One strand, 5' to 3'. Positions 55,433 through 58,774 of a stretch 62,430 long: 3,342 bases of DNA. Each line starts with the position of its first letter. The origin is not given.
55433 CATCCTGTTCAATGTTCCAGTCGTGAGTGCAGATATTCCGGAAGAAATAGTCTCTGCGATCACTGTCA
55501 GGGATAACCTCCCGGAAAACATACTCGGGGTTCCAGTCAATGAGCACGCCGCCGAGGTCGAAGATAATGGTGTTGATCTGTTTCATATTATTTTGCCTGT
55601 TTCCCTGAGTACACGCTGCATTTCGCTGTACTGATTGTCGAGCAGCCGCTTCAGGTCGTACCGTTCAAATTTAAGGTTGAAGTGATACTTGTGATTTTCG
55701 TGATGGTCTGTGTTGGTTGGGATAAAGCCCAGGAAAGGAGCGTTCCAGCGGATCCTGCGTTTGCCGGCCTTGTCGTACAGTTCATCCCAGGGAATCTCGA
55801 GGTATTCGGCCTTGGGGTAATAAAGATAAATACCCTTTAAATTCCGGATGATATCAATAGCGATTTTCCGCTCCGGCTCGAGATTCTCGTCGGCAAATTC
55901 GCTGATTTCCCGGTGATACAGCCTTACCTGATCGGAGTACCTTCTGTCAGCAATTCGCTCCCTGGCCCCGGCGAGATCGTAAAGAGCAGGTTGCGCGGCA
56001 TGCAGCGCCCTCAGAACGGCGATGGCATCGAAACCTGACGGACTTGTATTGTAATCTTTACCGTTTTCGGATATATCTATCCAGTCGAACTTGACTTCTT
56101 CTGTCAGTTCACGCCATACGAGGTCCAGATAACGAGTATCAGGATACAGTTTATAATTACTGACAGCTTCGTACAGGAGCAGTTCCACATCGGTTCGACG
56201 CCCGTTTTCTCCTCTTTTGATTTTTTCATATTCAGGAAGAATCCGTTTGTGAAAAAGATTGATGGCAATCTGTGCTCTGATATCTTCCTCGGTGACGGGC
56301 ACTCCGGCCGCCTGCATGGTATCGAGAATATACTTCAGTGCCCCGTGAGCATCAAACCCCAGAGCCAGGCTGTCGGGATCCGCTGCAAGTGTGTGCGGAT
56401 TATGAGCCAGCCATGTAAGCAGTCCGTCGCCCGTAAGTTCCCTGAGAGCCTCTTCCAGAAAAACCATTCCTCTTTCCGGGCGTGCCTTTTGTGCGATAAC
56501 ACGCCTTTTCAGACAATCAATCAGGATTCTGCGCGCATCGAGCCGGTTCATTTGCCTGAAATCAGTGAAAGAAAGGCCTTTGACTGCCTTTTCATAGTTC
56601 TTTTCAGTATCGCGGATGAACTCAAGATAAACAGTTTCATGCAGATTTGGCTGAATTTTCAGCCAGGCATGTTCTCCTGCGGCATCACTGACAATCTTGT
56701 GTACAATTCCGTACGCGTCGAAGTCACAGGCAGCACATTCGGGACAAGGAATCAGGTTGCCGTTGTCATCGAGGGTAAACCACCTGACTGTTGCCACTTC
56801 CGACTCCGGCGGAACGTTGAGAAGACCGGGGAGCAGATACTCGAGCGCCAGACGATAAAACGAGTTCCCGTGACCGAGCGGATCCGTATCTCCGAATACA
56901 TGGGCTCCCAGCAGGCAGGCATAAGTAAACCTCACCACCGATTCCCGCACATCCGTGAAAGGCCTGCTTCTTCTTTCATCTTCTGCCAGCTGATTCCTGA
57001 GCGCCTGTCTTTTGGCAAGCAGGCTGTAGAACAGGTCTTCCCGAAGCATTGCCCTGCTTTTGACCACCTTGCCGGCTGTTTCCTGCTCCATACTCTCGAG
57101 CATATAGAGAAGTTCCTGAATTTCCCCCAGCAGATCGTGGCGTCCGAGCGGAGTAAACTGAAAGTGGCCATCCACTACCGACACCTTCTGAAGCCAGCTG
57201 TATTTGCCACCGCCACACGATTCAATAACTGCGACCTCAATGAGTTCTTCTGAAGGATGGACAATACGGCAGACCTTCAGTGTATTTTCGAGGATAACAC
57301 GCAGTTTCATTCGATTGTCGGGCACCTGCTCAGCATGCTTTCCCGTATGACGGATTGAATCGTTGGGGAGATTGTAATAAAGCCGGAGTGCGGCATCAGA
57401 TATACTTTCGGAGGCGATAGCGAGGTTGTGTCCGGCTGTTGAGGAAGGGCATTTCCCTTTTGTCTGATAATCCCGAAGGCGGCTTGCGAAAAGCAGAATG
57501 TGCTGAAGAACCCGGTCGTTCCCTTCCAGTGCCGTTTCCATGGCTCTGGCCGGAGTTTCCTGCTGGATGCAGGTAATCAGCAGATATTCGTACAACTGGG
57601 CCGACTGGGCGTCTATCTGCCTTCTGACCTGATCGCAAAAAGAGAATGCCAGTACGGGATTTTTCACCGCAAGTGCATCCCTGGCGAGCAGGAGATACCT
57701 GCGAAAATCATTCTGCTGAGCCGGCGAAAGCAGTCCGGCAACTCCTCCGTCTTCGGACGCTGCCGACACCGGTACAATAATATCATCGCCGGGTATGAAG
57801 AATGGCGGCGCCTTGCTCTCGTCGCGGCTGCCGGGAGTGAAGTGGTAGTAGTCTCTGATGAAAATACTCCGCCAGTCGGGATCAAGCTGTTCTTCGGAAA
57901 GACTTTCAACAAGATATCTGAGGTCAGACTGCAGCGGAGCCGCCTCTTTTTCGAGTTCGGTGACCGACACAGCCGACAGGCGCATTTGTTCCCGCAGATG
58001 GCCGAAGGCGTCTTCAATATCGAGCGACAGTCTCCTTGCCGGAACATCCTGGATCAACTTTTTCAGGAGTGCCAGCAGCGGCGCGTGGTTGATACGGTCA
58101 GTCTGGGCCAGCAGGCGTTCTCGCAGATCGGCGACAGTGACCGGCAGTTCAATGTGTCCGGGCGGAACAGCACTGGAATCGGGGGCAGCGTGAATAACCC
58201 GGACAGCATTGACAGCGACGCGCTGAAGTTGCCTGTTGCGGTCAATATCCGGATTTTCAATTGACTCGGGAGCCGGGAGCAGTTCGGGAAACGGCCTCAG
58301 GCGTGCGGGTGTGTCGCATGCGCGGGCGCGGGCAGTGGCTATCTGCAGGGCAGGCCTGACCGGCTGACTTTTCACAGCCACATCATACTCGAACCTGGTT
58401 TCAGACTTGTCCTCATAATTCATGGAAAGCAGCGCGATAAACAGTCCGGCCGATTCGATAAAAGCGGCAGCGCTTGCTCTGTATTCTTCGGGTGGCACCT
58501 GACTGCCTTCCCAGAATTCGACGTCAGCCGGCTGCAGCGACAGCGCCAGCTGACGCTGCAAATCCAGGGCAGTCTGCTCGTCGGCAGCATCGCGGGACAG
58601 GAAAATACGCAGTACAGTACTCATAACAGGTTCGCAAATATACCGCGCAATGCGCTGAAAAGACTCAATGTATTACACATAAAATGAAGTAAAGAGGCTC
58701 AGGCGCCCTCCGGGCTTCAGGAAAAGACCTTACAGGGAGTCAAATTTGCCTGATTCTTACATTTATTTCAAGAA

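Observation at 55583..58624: Uncharacterised 1013-aa protein with an N-terminal TIR_2-like domain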

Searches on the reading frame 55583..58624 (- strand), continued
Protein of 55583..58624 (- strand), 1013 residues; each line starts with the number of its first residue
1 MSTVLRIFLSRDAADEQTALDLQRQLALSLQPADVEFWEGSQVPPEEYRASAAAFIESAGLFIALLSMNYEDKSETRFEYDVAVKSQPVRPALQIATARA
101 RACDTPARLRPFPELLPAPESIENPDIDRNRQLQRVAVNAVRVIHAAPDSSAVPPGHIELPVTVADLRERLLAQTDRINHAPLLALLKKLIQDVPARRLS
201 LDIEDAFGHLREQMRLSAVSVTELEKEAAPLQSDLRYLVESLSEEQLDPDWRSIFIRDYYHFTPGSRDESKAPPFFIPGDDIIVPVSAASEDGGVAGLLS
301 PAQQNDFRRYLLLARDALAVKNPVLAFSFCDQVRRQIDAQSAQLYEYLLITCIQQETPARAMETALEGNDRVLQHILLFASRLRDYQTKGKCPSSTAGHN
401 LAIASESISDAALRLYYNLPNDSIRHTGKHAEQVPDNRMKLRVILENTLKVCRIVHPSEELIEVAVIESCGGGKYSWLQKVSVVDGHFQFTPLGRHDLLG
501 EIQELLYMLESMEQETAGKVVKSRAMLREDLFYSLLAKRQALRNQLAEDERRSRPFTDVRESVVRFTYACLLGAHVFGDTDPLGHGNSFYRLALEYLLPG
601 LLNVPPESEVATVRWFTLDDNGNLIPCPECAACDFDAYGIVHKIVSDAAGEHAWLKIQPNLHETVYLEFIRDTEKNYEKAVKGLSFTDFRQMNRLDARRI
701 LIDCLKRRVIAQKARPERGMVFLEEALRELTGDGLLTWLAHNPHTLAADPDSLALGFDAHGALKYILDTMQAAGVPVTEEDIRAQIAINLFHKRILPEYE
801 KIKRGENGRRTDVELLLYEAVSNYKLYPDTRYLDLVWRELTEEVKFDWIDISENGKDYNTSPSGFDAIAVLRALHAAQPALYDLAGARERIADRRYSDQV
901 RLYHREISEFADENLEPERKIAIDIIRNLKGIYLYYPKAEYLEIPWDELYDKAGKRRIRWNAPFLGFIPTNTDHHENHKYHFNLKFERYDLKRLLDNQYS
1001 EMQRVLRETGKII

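Call 46: find_encoding_contigs(protein=P0271, flank=10000, max_places=3)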
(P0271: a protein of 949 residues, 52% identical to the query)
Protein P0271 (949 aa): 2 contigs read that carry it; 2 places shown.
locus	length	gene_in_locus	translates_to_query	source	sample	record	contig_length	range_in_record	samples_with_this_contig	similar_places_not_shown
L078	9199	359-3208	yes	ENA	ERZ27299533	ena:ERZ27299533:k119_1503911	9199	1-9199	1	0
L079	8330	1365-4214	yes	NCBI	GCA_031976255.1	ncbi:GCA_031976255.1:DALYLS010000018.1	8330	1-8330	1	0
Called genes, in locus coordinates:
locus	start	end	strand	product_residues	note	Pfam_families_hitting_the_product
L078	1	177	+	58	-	?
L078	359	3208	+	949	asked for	PF19964:EAD11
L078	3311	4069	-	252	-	PF00756:Esterase, PF02230:Abhydrolase_2, PF07859:Abhydrolase_3 (faint), PF12146:Hydrolase_4 (faint), PF01738:DLH, PF00326:Peptidase_S9 (weak)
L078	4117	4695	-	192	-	PF03653:UPF0093, PF05425:CopD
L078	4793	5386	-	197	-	-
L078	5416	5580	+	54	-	-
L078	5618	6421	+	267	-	PF00085:Thioredoxin, PF13098:Thioredoxin_2, PF14561:TPR_20 (weak)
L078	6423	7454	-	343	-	PF14054:DUF4249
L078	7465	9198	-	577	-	?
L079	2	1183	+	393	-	?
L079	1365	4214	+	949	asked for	PF19964:EAD11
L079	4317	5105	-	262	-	PF00756:Esterase, PF02230:Abhydrolase_2, PF07859:Abhydrolase_3 (faint), PF12146:Hydrolase_4 (faint), PF01738:DLH, PF00326:Peptidase_S9 (weak)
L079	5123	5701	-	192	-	PF03653:UPF0093, PF05425:CopD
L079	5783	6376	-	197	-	-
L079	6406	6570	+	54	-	-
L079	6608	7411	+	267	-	PF00085:Thioredoxin, PF13098:Thioredoxin_2, PF14561:TPR_20 (weak)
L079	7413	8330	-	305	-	?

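Call 51: fold_search(model_id=the predicted structure, library=viral)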
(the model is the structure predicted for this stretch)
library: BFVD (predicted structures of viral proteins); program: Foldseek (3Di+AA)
matches with E <= 10: 383; with E <= 0.001: 0
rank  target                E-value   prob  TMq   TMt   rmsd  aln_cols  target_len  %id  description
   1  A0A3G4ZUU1            4.7e-03  0.87  0.12  0.16  38.4       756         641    9  Uncharacterized protein [Edafosvirus sp.]
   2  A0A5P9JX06            3.3e-02  0.15  0.10  0.10  31.7      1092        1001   10  Tegument protein [Psittacid alphaherpesvirus 5]
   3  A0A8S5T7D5            6.3e-02  1.00  0.09  0.50   4.1       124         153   11  Nucleoside 2-deoxyribosyltransferase [Siphoviridae sp. ctxMM9]
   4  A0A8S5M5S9            7.1e-02  1.00  0.09  0.52   3.0       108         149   14  Nucleoside 2-deoxyribosyltransferase [Podoviridae sp. ctaNW81]
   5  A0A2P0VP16            9.4e-02  0.85  0.08  0.09  31.6       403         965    8  TIR/WD40 domain-containing protein [Tetraselmis virus 1]
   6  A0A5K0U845            1.0e-01  0.99  0.08  0.24  10.6       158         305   12  Nucleoside 2-deoxyribosyltransferase (Fragment) [Yasminevirus sp. GU-2018]
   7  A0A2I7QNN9            1.1e-01  1.00  0.09  0.41   4.9       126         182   13  (no name in the UniProt tables at hand)
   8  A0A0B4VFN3            1.1e-01  0.11  0.09  0.10  46.6       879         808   11  Uncharacterized protein [Tipula oleracea nudivirus]
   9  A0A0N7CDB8            1.2e-01  0.14  0.07  0.12  28.1       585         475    9  Uncharacterized protein [Salmonella phage 38]
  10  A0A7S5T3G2            1.3e-01  1.00  0.08  0.43   3.6       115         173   10  (no name in the UniProt tables at hand)
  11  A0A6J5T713            1.3e-01  0.35  0.09  0.18  31.9       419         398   13  AAA domain containing protein [uncultured Caudovirales phage]
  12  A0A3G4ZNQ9            1.5e-01  0.97  0.10  0.39  21.0       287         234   11  CD-NTase-associated protein 12/Pycsar effector protein TIR domain-containing protein [Terrestrivirus sp.]
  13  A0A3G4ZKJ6            1.5e-01  0.60  0.10  0.26  28.4       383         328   11  Uncharacterized protein [Terrestrivirus sp.]
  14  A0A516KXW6            1.6e-01  0.12  0.08  0.08  41.5       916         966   11  (no name in the UniProt tables at hand)
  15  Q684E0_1              1.6e-01  0.10  0.09  0.08  58.7      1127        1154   10  (no name in the UniProt tables at hand)
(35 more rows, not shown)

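Call 54: search_protein_families(library=pfam, proteins=[P0178, P0211, P0215, P0221, P0247, P0254, P0195, P0234], max_evalue=0.001)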
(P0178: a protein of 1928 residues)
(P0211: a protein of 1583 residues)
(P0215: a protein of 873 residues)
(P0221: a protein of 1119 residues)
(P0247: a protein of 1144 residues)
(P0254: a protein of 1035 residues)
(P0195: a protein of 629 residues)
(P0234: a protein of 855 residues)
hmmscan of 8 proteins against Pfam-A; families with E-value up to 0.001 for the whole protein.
P0178 (1928 aa): 4 families
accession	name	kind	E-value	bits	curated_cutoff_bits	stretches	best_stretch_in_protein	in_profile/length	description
PF13676.11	TIR_2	-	1e-60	204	28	5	1294-1392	1-94/122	TIR domain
PF01582.25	TIR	-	1.1e-16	61.6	21.3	0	1299-1388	11-96/179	TIR domain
PF19956.5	EAD2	-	3.9e-11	43.5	23.8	1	1847-1924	1-80/81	Effector-associated domain 2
PF17817.7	PDZ_5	-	0.00076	20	23.6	0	1274-1302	20-48/71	PDZ domain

P0211 (1583 aa): 8 families
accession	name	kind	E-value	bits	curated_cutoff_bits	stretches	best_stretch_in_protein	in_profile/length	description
PF13676.11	TIR_2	-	2.8e-37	128.4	28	2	756-864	1-104/122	TIR domain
PF01582.25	TIR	-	8.8e-18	65.2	21.3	2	214-309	2-98/179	TIR domain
PF13401.12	AAA_22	-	9.3e-08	32.9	27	1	1378-1494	5-122/130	AAA domain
PF08937.16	ThsB_TIR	-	1.9e-07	31.8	21.2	0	214-305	1-93/100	Thoeris protein ThsB, TIR-like domain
PF20703.3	nSTAND1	-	4.4e-07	30.3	27.1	1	1356-1396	11-51/379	Novel STAND NTPase 1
PF13191.12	AAA_16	-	3.4e-06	28.1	32.6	1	1360-1477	1-103/167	AAA ATPase domain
PF13173.12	AAA_14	-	0.00015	22.2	27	1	1381-1477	5-86/129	AAA domain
PF25201.1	nSTAND6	-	0.00017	22.1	27.7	0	1362-1436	2-72/148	Novel STAND NTPase 6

P0215 (873 aa): 1 family
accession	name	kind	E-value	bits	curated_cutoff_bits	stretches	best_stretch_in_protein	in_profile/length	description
PF13676.11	TIR_2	-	2.2e-19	70.6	28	2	590-684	1-90/122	TIR domain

P0221 (1119 aa): 4 families
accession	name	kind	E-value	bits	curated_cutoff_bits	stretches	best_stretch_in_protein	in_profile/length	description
PF13676.11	TIR_2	-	2.2e-50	170.6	28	4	791-896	1-102/122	TIR domain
PF01582.25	TIR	-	3.3e-23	82.8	21.3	2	452-542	11-98/179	TIR domain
PF08937.16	ThsB_TIR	-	5e-09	36.9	21.2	0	287-372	1-86/100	Thoeris protein ThsB, TIR-like domain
PF15086.11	UPF0542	-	5.3e-06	26.6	27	0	847-876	23-52/68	Uncharacterised protein family UPF0542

P0247 (1144 aa): 4 families
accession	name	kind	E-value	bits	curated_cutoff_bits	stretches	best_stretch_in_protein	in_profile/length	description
PF13676.11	TIR_2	-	1.5e-43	148.6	28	3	834-941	1-103/122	TIR domain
PF08357.16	SEFIR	-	1.9e-16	61.1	23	1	564-692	2-139/150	SEFIR domain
PF01582.25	TIR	-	3.4e-08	33.9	21.3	1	835-928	5-96/179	TIR domain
PF10137.14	CAP12-PCTIR_TIR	-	1.6e-07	31.8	24.7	0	834-897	2-62/119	CAP12/Pycsar effector protein, TIR domain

P0254 (1035 aa): 2 families
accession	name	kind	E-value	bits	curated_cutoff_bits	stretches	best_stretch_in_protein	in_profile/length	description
PF13676.11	TIR_2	-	1.3e-25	90.7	28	2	728-831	1-100/122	TIR domain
PF01582.25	TIR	-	2.6e-08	34.3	21.3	0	578-676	13-111/179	TIR domain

P0195 (629 aa): 5 families
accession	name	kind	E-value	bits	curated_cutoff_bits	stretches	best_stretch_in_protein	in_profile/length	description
PF13676.11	TIR_2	-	2.8e-58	196.2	28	4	487-586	1-95/122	TIR domain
PF01582.25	TIR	-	8e-31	107.6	21.3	3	165-266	8-107/179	TIR domain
PF08937.16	ThsB_TIR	-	1.3e-07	32.4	21.2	0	488-581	1-95/100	Thoeris protein ThsB, TIR-like domain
PF10137.14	CAP12-PCTIR_TIR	-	4.3e-06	27.2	24.7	0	486-549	1-61/119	CAP12/Pycsar effector protein, TIR domain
PF09778.15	Guanylate_cyc_2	-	0.00052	19.9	28.1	0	355-385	115-145/212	Guanylylate cyclase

P0234 (855 aa): 7 families
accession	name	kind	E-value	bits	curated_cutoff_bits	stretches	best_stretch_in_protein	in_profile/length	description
PF13676.11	TIR_2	-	3.5e-39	134.5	28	2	170-278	1-104/122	TIR domain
PF01582.25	TIR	-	7.4e-22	78.4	21.3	2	171-265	5-97/179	TIR domain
PF13620.12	CarboxypepD_reg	-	8.1e-06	26.5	32.3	1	779-851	6-81/82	Carboxypeptidase regulatory-like domain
PF13401.12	AAA_22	-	1.6e-05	25.7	27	0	423-484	71-130/130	AAA domain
PF13173.12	AAA_14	-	2.4e-05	24.8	27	0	386-500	5-120/129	AAA domain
PF08937.16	ThsB_TIR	-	0.0001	23.1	21.2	0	171-242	1-78/100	Thoeris protein ThsB, TIR-like domain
PF13715.12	CarbopepD_reg_2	-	0.00083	19.8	32.2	0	780-852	7-77/88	CarboxypepD_reg-like domain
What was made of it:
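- The nearest TIR-only relatives sit in multi-TIR, EAD2, STAND and SEFIR proteins (call 54). The nearest TIR relatives are in STAND, EAD2, SEFIR and multi-TIR proteins (call 54).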

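Call 78: search_dna_similar(query=window:55583-58624:-, collection=plasmids, mode=protein, max_evalue=0.001, max_rows=10)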
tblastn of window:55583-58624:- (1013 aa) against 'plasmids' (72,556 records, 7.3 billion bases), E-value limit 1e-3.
No match.

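Call 79: search_dna_similar(query=window:55583-58624:-, collection=phages, mode=protein, max_evalue=0.001, max_rows=10)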
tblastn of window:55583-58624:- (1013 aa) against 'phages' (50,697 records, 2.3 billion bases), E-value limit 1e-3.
No match.

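Call 81: find_related_loci(query=A1, collection=viral_contigs, flank=5000)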
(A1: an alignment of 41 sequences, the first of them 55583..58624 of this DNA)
Query A1 (1013 aa) in viral_contigs; peptide patterns used: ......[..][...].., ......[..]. (x = any residue, [..] = any of these).
20 stretches matched a pattern, but none encodes a relative of the query by tblastn (E <= 1e-3).
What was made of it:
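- There are no homologues on phages, plasmids or viral contigs (calls 78, 79, 81).
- Tried and rejected: There was no match to phages, plasmids or IMG/VR contigs (calls 78, 79, 81).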

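Call 83: find_related_loci(query=A6, collection=metagenome_contigs, flank=10000)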
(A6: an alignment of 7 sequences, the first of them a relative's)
Query A6 (948 aa) in metagenome_contigs; peptide patterns used: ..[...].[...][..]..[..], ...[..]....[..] (x = any residue, [..] = any of these).
19 stretches matched a pattern; 1 encode a relative of the query (tblastn E <= 1e-3); 1 distinct loci.
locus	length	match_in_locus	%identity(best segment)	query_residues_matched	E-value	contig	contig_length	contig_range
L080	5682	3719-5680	27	231-869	5e-50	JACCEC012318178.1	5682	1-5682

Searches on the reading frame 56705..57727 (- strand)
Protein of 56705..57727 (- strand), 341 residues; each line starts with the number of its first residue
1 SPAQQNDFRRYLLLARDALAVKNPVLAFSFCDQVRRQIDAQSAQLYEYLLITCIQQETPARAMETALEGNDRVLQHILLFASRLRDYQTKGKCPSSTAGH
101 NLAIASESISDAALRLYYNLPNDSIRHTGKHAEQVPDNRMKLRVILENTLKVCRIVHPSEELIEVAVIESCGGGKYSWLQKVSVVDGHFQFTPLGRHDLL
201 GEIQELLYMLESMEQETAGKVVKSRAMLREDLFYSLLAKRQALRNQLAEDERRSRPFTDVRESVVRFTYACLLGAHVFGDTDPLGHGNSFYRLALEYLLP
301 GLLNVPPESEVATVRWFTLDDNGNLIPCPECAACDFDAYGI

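Call 68: predict_structure(alignment_id=A5)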
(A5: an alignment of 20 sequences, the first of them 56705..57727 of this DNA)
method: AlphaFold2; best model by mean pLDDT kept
length: 341 residues; sequences in the alignment: 20
mean_pLDDT: 88.9   pTM: 0.84
mean pLDDT of the five models: 88.9, 86.5, 86.2, 85.9, 81.5
residues with pLDDT >= 90: 205; 70-90: 120; 50-70: 16; < 50: 0
segments of 3 or more residues with pLDDT < 50: none
pLDDT, mean of each block of 10 residues (from residue 1): 87 92 94 87 93 93 92 93 93 90 91 93 91 88 89 84 92 93 90 89 92 77 89 95 91 89 93 96 88 84 64 79 86 84 84
secondary structure, 60 per line:
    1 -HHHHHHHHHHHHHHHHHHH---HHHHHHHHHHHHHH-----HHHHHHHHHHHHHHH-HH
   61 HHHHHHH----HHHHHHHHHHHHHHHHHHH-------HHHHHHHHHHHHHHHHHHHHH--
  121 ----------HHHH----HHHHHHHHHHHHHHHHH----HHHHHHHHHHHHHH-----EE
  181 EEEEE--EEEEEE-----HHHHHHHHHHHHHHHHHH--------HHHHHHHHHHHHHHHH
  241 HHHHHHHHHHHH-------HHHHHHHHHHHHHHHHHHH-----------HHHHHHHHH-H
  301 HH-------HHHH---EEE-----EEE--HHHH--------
elements in order: H2-20 H24-37 H43-57 H59-67 H72-90 H98-118 H131-134 H139-155 H160-173 E179-185 E188-193 H199-216 H225-252 H260-278 H290-298 H310-313 E317-319 E325-327 H330-333

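Call 70: fold_search(model_id=the predicted structure, library=pdb)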
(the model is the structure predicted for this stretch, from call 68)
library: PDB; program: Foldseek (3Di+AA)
matches with E <= 10: 781; with E <= 0.001: 0
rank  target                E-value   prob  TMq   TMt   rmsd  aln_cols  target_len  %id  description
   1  1ouv                  9.3e-03  0.89  0.19  0.23  17.2       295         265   12  Helicobacter cysteine rich protein C (HcpC) (released 2004-03-30)
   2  8cm9_B                2.9e-02  0.82  0.15  0.10  18.5       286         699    9  Structure of human O-GlcNAc transferase in complex with UDP and tP11 (released 2023-10-04)
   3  3pe3_A                3.1e-02  0.80  0.16  0.10  18.3       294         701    9  Structure of human O-GlcNAc transferase and its complex with a peptide substrate (released 2011-01-19)
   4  4imj_A                3.4e-02  0.60  0.17  0.18  17.8       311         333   14  Novel Modifications on C-terminal Domain of RNA Polymerase II can Fine-tune the Phosphatase Activity of Ssu72 (released 2013-08-07)
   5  4gyy_A                4.2e-02  0.75  0.17  0.10  18.3       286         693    9  Crystal structure of human O-GlcNAc Transferase with UDP-5SGlcNAc and a peptide substrate (released 2012-10-31)
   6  4r7s                  4.4e-02  0.69  0.18  0.22  16.8       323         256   12  Crystal structure of a tetratricopeptide repeat protein (PARMER_03812) from Parabacteroides merdae ATCC 43184 at 2.39 A  (released 2014-10-01)
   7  5a01_A                4.6e-02  0.80  0.18  0.11  19.4       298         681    9  O-GlcNAc transferase from Drososphila melanogaster (released 2016-04-27)
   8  6e37_A                5.2e-02  0.72  0.16  0.09  18.9       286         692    9  O-GlcNAc Transferase in complex with covalent inhibitor (released 2019-11-06)
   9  5npr_A                5.2e-02  0.72  0.16  0.09  18.9       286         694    9  The human O-GlcNAc transferase in complex with a thiol-linked bisubstrate inhibitor (released 2018-05-16)
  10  6deh_A                5.2e-02  0.51  0.19  0.17  17.1       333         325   13  Structure of LpnE Effector Protein from Legionella pneumophila (sp. Philadelphia) (released 2018-12-19)
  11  6ibo_A                5.7e-02  0.72  0.17  0.10  17.7       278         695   10  Catalytic deficiency of O-GlcNAc transferase leads to X-linked intellectual disability (released 2019-07-24)
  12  4gz5_A                6.0e-02  0.60  0.15  0.09  18.1       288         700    9  Crystal structure of human O-GlcNAc Transferase with UDP-GlcNAc (released 2012-10-31)
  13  8fe6_A                6.5e-02  0.72  0.16  0.10  18.7       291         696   10  Crystal structure of human O-GlcNAc transferase (OGT) in complex with an exosite-binding peptide and UDP-GlcNAc (released 2023-08-09)
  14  5nps_A                6.8e-02  0.66  0.16  0.09  18.9       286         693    9  The human O-GlcNAc transferase in complex with a bisubstrate inhibitor (released 2018-05-16)
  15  5i9f_A                6.8e-02  0.35  0.15  0.14  20.8       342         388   11  Crystal structure of designed pentatricopeptide repeat protein dPPR-U10 in complex with its target RNA U10 (released 2016-04-27)
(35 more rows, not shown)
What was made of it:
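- On TPR / Sel1 repeat proteins: Foldseek on residues 300-640 gives TPR, Sel1 and PPR proteins as best hits, but weakly: E = 0.009-0.2 and TM 0.15-0.45 (call 70).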
